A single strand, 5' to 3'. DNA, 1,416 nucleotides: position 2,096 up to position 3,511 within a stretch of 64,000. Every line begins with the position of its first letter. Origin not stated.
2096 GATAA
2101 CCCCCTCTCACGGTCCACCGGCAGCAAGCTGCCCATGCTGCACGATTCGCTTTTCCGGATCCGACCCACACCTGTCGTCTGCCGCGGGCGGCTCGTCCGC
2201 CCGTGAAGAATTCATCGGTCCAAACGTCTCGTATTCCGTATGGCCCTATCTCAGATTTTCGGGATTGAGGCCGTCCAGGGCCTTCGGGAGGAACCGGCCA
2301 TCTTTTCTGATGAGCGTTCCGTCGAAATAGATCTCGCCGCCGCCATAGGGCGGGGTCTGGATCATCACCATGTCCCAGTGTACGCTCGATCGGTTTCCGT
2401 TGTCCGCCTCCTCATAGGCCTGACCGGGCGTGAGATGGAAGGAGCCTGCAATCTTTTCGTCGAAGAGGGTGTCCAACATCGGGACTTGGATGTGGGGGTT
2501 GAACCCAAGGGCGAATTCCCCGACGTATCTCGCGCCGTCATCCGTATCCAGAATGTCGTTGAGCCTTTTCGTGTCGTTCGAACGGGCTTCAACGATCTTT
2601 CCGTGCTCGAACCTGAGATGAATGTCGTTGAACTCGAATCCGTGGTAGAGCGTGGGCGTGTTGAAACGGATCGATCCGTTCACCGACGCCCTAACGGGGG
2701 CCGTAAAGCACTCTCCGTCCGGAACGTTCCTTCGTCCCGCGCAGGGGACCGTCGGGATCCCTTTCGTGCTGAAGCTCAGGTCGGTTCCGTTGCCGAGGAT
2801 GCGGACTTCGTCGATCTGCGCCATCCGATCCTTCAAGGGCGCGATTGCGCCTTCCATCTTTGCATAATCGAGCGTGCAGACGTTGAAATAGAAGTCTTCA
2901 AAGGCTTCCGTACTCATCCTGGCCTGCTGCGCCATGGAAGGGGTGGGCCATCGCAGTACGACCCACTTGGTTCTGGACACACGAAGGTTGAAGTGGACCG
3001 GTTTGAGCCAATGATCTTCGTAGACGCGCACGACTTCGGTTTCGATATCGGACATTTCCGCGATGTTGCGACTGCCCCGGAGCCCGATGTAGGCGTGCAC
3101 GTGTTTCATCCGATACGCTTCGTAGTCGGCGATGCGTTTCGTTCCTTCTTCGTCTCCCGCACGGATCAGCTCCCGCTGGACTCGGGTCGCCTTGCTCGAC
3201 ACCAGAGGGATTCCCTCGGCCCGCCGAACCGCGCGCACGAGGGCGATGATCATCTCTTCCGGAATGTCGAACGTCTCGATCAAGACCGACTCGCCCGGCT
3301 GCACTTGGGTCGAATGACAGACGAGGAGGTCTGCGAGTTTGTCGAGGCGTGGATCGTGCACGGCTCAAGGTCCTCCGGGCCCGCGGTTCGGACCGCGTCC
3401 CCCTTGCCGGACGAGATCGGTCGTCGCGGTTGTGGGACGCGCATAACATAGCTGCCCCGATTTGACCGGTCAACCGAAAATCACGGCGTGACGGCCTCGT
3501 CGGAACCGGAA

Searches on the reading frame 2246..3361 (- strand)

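Call 44: search_protein_families(library=pfam, proteins=[window:2246-3361:-], max_evalue=0.0001)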
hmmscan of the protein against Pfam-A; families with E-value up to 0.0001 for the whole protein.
window:2246-3361:- (371 aa): 1 family
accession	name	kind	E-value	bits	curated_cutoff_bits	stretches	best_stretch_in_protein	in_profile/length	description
PF02073.20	Peptidase_M29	-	2.8e-48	165.2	27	1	4-333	3-382/406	Thermophilic metalloprotease (M29)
